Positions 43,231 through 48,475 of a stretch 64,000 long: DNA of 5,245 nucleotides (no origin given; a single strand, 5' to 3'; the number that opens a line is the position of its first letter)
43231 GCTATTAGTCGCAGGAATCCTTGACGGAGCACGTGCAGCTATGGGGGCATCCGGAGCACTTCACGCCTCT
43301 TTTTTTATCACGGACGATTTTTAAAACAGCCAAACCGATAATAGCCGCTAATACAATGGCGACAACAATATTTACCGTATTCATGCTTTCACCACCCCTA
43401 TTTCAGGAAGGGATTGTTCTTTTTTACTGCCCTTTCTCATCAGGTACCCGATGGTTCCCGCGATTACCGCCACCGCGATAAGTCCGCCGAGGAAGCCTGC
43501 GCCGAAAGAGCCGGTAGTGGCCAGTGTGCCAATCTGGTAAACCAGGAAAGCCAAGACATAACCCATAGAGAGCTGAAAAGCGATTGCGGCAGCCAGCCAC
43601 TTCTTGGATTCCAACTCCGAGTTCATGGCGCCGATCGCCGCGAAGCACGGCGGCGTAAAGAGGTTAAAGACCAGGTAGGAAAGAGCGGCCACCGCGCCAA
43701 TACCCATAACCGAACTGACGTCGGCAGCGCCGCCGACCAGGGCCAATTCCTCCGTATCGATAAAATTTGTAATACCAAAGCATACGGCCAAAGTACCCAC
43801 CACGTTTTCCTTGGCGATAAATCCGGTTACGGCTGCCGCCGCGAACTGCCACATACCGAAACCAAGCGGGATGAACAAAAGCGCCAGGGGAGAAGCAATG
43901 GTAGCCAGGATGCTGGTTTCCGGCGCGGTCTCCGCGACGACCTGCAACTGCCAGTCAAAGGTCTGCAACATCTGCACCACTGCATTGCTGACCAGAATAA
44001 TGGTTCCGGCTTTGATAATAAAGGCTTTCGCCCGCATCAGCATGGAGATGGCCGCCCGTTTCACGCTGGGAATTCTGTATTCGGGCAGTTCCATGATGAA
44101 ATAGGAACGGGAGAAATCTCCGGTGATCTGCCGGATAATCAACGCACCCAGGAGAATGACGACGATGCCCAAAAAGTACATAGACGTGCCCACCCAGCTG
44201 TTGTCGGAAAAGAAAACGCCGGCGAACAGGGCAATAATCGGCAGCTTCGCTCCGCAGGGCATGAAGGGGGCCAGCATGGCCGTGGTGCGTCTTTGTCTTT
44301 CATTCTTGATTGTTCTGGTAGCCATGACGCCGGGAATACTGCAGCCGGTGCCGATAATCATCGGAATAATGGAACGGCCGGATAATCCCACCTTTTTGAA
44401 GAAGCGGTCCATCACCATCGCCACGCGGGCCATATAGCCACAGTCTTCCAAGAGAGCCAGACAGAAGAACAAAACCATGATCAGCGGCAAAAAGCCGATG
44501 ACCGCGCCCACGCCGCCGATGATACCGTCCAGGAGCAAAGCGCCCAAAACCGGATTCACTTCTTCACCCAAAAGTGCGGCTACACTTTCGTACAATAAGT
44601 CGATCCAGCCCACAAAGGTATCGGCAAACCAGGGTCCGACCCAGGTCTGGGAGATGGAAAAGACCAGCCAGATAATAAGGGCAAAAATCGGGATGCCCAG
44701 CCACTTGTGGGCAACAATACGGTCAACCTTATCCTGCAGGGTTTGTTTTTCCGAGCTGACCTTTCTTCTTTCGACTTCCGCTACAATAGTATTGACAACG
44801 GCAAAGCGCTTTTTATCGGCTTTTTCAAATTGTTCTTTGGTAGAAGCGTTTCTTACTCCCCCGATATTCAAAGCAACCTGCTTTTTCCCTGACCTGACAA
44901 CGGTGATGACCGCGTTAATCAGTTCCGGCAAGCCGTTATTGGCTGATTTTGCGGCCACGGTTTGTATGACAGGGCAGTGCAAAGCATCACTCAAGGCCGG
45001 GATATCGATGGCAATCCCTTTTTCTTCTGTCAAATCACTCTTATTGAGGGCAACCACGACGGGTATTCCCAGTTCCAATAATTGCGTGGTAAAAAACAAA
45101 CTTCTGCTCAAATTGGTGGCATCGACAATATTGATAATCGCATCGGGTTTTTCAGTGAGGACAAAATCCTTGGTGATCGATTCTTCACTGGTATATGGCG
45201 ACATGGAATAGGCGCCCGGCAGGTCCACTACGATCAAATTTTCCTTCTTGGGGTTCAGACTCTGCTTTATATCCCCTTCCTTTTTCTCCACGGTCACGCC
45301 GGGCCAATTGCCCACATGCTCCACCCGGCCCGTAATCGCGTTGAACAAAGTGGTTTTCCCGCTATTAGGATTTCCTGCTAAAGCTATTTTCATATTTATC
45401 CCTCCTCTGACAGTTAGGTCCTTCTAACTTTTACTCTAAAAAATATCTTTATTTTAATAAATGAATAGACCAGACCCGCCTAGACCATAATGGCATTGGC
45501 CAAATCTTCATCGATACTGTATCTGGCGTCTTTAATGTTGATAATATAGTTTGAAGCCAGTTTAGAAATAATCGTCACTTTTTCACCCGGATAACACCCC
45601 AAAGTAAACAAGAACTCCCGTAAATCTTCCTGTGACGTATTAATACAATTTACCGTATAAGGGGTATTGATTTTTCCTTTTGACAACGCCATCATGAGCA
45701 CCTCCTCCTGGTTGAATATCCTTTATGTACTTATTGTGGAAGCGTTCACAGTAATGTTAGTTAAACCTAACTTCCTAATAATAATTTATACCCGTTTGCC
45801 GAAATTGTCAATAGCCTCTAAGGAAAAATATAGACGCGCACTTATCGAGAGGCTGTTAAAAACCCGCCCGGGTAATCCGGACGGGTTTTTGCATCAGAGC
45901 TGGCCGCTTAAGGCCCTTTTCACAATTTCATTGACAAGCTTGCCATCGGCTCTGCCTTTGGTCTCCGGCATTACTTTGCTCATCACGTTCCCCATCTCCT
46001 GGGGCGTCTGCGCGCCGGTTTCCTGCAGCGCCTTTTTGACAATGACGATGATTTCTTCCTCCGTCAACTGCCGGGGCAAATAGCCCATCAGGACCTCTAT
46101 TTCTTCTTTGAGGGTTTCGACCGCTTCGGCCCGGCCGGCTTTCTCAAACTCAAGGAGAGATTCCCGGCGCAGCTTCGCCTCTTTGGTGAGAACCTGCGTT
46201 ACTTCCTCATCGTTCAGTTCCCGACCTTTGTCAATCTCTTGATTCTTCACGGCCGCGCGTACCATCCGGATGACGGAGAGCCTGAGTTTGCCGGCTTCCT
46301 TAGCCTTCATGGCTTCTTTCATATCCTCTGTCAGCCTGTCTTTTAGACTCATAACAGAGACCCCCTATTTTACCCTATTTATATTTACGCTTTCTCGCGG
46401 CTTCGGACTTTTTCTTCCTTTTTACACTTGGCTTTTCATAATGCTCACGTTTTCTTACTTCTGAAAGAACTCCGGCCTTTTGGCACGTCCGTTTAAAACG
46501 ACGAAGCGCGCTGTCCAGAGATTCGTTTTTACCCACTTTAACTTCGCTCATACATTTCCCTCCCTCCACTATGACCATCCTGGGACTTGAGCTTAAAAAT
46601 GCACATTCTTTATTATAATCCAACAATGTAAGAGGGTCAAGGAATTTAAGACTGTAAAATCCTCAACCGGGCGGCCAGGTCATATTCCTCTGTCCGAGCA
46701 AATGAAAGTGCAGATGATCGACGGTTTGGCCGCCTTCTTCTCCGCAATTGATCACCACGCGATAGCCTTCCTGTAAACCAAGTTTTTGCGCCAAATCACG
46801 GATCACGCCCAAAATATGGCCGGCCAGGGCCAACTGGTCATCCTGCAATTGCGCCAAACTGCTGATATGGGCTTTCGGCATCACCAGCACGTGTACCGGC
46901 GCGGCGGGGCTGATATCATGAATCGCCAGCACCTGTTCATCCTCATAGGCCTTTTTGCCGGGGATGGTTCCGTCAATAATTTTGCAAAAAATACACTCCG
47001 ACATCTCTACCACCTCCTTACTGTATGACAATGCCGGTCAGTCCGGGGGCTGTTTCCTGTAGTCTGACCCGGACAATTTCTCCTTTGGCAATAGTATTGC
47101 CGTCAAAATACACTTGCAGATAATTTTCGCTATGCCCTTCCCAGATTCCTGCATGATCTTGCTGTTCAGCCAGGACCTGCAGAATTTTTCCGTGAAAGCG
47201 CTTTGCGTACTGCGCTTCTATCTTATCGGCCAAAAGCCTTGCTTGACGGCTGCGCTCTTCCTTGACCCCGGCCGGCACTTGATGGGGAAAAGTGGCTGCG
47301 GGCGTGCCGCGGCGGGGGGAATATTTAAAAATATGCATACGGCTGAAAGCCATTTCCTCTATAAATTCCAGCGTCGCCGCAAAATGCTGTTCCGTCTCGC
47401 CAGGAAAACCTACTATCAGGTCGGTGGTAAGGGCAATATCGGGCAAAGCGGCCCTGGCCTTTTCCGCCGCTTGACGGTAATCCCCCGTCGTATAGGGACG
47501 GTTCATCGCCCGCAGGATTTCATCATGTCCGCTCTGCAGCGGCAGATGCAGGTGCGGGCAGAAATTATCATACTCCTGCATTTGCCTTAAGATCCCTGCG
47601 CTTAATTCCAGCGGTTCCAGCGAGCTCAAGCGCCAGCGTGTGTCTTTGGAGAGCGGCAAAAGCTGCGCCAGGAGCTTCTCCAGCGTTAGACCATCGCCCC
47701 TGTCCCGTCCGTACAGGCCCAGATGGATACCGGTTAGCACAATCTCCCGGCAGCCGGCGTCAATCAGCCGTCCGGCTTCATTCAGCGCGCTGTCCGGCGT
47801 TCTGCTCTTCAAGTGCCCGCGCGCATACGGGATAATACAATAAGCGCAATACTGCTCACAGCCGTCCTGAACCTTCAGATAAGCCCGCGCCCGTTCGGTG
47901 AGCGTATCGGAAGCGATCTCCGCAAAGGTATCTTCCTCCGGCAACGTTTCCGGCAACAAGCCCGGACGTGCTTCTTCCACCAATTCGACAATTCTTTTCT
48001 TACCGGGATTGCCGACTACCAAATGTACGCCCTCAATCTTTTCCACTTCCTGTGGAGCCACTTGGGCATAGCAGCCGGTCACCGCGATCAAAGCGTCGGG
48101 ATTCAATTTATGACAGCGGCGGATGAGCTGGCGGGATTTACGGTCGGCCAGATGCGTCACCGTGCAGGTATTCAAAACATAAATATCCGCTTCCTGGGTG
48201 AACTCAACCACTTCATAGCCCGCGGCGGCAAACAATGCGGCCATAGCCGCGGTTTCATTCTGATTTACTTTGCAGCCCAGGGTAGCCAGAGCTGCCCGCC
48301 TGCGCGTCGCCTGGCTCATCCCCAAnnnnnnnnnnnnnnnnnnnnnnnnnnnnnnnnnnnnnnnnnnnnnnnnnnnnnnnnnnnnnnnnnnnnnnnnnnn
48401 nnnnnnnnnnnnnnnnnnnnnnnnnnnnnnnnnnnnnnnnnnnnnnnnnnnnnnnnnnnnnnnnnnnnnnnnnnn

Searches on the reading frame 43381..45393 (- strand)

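Call 51: search_protein_families(library=pfam, proteins=[window:43381-45393:-])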
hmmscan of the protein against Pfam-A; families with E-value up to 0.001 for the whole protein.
window:43381-45393:- (670 aa): 8 families
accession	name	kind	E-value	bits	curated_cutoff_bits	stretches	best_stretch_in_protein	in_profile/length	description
PF02421.24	FeoB_N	-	2.9e-59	199.5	27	1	2-160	2-154/156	Ferrous iron transport protein B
PF07670.19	Gate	-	1.2e-26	93.6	29.6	2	299-393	2-103/104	Nucleoside recognition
PF01926.29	MMR_HSR1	-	9.5e-20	71.2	21.9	1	2-118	1-113/113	50S ribosome-binding GTPase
PF07664.17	FeoB_C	-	2.5e-14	53.2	26.6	1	404-454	3-54/54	Ferrous iron transport protein B C terminus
PF00350.29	Dynamin_N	-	2.3e-05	24.9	27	0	43-117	93-166/168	Dynamin family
PF03029.23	ATP_bind_1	-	4e-05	24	27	1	42-127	82-172/240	Conserved hypothetical ATP binding protein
PF00009.33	GTP_EFTU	-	0.00011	22.2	26.5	0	4-148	7-170/188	Elongation factor Tu GTP binding domain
PF09439.16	SRPRB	-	0.00024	21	25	1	3-106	6-96/178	Signal recognition particle receptor beta subunit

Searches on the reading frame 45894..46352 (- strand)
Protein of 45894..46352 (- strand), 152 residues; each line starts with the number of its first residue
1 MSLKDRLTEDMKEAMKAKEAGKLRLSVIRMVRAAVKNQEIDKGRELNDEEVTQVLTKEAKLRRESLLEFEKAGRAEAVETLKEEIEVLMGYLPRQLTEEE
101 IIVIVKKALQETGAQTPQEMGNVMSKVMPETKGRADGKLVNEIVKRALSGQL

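Call 51: search_protein_families(library=pfam, proteins=[window:45894-46352:-])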
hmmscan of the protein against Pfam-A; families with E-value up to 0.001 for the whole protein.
window:45894-46352:- (152 aa): 2 families
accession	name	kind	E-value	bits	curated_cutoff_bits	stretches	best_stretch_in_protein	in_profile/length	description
PF09424.15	YqeY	-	1.6e-50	171.4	27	1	4-148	1-143/143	Yqey-like protein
PF02637.23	GatB_Yqey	-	3.6e-05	24.1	27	1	100-148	100-148/148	GatB domain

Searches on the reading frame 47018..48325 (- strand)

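Call 51: search_protein_families(library=pfam, proteins=[window:47018-48325:-])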
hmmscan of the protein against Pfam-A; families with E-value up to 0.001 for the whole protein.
window:47018-48325:- (435 aa): 2 families
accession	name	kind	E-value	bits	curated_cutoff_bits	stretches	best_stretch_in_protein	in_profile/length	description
PF00919.26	UPF0004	-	4.5e-28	97.6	27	1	11-105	2-98/98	Uncharacterized protein family UPF0004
PF04055.27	Radical_SAM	-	5.4e-26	92.2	29.5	1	151-322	2-166/166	Radical SAM superfamily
